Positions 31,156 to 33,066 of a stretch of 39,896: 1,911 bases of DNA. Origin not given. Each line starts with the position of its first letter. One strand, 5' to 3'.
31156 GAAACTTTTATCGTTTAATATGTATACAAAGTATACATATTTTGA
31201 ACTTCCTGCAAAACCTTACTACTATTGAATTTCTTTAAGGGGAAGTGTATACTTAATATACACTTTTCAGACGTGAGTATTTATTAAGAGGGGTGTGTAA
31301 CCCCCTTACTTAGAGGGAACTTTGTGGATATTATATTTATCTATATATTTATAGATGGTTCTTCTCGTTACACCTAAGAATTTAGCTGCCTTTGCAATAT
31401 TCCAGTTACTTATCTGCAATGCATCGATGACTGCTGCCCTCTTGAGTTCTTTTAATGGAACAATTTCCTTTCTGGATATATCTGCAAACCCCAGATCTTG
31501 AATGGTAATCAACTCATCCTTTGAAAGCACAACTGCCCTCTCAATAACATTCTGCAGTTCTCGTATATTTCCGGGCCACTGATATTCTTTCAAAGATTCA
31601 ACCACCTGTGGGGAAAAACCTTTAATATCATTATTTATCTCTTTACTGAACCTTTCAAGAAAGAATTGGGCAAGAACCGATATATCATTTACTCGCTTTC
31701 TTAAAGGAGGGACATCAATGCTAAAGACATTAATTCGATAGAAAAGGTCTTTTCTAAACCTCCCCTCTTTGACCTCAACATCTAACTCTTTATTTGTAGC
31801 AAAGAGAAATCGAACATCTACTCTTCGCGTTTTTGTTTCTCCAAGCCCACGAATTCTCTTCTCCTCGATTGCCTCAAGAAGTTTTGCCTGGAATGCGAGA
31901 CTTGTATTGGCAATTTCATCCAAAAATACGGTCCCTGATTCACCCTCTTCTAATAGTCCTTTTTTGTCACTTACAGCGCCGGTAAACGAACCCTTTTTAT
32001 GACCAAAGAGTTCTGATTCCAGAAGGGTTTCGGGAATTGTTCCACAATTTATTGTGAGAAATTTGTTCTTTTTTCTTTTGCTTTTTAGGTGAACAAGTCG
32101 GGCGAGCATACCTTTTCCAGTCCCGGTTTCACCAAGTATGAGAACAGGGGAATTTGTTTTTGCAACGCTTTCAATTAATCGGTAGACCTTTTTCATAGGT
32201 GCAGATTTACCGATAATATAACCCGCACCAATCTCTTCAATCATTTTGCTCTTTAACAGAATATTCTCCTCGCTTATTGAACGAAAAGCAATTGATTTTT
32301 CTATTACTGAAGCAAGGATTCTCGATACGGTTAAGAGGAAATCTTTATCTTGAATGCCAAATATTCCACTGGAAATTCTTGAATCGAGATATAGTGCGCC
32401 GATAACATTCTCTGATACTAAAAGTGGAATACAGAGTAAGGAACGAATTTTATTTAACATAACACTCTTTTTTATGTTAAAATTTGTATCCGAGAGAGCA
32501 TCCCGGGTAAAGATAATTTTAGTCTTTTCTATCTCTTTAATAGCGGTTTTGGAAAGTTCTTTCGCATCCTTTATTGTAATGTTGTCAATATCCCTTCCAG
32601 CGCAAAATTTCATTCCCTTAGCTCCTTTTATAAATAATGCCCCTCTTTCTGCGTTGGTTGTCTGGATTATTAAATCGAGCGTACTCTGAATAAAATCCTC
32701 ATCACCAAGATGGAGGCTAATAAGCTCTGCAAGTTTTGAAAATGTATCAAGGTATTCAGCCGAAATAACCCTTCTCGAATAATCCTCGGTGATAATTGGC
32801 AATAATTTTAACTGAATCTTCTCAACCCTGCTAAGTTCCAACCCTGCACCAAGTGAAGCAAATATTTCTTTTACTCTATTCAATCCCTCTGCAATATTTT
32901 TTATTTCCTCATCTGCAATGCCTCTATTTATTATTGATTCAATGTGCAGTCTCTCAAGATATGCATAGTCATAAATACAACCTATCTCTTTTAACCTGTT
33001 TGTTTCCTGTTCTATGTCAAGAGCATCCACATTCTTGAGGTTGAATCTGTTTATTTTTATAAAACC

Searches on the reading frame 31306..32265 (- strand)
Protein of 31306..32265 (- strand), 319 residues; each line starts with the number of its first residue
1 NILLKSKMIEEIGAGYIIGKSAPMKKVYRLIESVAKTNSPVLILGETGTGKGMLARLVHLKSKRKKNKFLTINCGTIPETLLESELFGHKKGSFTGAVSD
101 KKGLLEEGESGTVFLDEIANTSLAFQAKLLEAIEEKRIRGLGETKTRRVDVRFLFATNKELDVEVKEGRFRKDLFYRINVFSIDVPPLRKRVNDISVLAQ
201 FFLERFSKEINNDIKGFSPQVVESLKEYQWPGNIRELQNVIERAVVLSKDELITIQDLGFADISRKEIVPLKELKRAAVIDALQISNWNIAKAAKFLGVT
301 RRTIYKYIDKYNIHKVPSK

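Call 65: search_solved_structures(query=window:31306-32265:-, show_alignments=2, max_evalue=1e-30)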
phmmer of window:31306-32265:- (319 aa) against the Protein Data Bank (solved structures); distinct sequences matched with E-value up to 1e-30: 35.
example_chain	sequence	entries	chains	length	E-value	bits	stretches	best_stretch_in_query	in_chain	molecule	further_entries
9qq6_C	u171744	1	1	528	2.4e-75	256.8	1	16-315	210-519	Nif-specific regulatory protein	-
1ojl_A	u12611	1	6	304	1.2e-74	254.6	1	16-306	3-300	TRANSCRIPTIONAL REGULATORY PROTEIN ZRAR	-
4l4u_A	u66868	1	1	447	7.7e-71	242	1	18-313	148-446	Transcriptional regulator (NtrC family)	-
6iy8_A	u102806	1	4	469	1.6e-67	231.2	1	4-257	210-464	Positive regulator CapR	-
3dzd_A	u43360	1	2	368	1.8e-67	231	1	18-253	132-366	Transcriptional regulator (NtrC family)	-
6jdi_A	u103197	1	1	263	8.2e-67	228.8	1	17-253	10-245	Nitrogen assimilation regulatory protein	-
7ejw_C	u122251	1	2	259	4e-66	226.6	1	17-253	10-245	Transcriptional regulator FleQ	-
6j7e_A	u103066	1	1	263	4.1e-66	226.5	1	17-253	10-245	Nitrogen assimilation regulatory protein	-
5exp_A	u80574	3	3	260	4.3e-66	226.4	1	17-253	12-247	Transcriptional regulator FleQ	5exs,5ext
8p53_C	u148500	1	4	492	4.5e-66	226.4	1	17-255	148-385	Transcriptional regulator FleQ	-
5exx_A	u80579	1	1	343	6.8e-66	225.8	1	17-255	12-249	Transcriptional regulator FleQ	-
1ny6_A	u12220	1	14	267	9e-66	225.4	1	18-254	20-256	transcriptional regulator (NtrC family)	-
4ly6_A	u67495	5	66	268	9.1e-66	225.4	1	18-254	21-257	Transcriptional regulator (NtrC family)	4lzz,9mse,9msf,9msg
6jdl_A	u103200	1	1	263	1.1e-65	225.2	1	17-253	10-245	Nitrogen assimilation regulatory protein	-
8pb9_D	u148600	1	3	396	1.3e-65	224.9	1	17-253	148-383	Transcriptional regulator FleQ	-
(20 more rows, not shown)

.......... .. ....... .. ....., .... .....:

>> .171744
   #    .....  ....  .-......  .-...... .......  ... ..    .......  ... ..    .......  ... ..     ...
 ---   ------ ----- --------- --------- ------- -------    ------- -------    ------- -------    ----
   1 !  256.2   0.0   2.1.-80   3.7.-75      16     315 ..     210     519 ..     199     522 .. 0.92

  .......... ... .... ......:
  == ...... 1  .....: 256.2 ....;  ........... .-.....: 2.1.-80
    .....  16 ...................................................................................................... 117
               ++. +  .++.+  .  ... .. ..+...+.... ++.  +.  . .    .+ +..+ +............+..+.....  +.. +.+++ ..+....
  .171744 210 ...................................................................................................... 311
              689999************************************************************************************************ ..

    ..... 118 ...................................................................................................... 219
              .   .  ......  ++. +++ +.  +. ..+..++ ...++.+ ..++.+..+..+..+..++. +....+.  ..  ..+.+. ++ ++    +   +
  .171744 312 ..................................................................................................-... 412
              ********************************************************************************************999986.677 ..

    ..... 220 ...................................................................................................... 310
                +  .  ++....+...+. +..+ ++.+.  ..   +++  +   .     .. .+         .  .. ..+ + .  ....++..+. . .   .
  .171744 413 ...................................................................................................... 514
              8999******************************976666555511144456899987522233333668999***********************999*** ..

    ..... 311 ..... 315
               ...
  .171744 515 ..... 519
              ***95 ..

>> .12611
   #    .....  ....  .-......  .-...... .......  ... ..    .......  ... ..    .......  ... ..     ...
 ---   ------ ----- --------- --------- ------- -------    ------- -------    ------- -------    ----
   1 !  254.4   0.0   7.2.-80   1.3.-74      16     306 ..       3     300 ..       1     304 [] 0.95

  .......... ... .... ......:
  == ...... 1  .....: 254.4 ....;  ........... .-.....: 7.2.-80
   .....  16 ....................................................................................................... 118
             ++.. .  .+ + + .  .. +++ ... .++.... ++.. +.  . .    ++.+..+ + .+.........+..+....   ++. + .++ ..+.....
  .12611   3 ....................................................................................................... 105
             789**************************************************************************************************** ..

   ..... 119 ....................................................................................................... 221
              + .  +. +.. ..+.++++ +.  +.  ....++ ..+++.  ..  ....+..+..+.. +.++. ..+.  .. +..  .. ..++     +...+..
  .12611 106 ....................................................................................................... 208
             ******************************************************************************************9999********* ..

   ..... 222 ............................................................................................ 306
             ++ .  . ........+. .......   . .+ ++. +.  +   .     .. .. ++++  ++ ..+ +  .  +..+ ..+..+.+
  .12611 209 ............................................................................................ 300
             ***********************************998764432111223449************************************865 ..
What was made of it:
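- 31306..36213 (-): Gene for the cognate enhancer-binding protein, 1635 aa: Pkinase + STAND NTPase (AAA_16/NACHT-like) + TPR + GAF + Sigma54_activat + AAA_lid_14 + HTH_8. The best solved relatives are NifA and ZraR (call 65).
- On Bacterial enhancer-binding protein (EBP) with a DNA-binding domain: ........, GSFTGA and FLDEI align with NifA and ZraR (call 65).
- Closest known: NtrC at glnAp2, and other classical EBP/UAS pairs such as PspF, ZraR and DctD. Same: The AAA+ domain aligns at E of 1e-54 to 1e-75 with ZraR, NtrC1, NtrC4 and PspF (call 65).
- It aligns end to end with NifA and ZraR, including Walker A, GSFTGA and Walker B (call 65).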

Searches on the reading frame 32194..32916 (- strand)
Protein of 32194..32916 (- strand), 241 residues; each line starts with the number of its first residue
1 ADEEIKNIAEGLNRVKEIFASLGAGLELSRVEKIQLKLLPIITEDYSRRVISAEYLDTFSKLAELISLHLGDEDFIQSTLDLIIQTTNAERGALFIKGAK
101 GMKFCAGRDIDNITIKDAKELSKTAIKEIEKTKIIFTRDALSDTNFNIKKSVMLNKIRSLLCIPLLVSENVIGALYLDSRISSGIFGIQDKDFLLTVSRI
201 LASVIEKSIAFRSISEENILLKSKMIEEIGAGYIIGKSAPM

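Call 40: find_related_loci(query=A1, collection=genome_contigs, flank=10000)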
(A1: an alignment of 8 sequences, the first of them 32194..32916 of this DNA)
Query A1 (241 aa) in genome_contigs; peptide patterns used: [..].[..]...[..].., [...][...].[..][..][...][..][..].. (x = any residue, [..] = any of these).
100 stretches matched a pattern; 15 encode a relative of the query (tblastn E <= 1e-3); 15 distinct loci.
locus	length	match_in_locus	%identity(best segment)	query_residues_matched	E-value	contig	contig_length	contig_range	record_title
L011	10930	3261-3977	74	3-241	3e-114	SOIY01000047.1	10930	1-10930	MAG: Candidatus Stahlbacteria bacterium isolate E29_bin50 NODE_1913_length_10930_cov_35.361655, whole genome shotgun seq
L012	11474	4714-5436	72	1-241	4e-113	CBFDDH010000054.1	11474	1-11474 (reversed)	MAG TPA_asm: uncultured bacterium isolate SRR26215679_binner123_Refined_94 genome assembly, contig: ERZ25073473.3546, wh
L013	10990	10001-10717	72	3-241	7e-113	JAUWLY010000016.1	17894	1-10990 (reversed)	MAG: Candidatus Stahlbacteria bacterium isolate CSMAG_2384 CSMAG_2384_k141_708232_length_17894_cov_6.9926, whole genome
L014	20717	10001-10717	72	3-241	9e-113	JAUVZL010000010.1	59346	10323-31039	MAG: Candidatus Stahlbacteria bacterium isolate CSMAG_1267 CSMAG_1267_k141_953363_length_59346_cov_26.1088, whole genome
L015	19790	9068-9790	72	1-241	7e-112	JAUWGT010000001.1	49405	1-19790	MAG: Candidatus Stahlbacteria bacterium isolate CSMAG_2249 CSMAG_2249_k141_1304412_length_49405_cov_12.6899, whole genom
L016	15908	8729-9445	71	3-241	6e-108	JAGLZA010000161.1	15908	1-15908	MAG: candidate division WOR-3 bacterium isolate RS_13_48 ZL320.bin.48.fa_161, whole genome shotgun sequence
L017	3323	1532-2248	69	3-241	3e-109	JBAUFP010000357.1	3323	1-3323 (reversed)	MAG: bacterium isolate MFD13088_ilm_asm_bin29 k127_306958, whole genome shotgun sequence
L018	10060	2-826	63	1-241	3e-100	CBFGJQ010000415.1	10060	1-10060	MAG: candidate division WOR-3 bacterium isolate QZM1.Bin.83.optimized.1 genome assembly, contig: NODE_52_length_10060_co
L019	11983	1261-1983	64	4-241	2e-99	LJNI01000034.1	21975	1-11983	MAG: candidate division TA06 bacterium DG_78 WOR1_52_54_3426, whole genome shotgun sequence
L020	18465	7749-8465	63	3-241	2e-97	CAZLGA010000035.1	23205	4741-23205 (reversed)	MAG TPA_asm: uncultured bacterium isolate binchicken_co40_5 genome assembly, contig: NODE_1389_length_23205_cov_14.75209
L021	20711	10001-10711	60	5-241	2e-90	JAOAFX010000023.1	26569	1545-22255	MAG: candidate division WOR-3 bacterium isolate SKW300 NODE_23_length_26569_cov_4.428426, whole genome shotgun sequence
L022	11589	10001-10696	61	3-234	2e-90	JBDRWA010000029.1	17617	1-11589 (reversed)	MAG: candidate division WOR-3 bacterium isolate JZ-2_201709_bins_162 JZ-2_201709_bins_162_scaffold_29, whole genome shot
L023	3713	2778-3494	54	3-241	1e-86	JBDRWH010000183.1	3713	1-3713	MAG: candidate division WOR-3 bacterium isolate JZ-4_201808_bins_67 JZ-4_201808_bins_67_scaffold_183, whole genome shotg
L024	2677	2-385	73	114-241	1e-58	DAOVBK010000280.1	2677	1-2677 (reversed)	MAG TPA_asm: Candidatus Stahlbacteria bacterium isolate CSMAG_1003 CSMAG_1003_k141_5137057_length_2677_cov_6.0000, whole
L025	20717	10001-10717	71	3-241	5e-110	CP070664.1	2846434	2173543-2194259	MAG: candidate division WOR-3 bacterium isolate bin77 chromosome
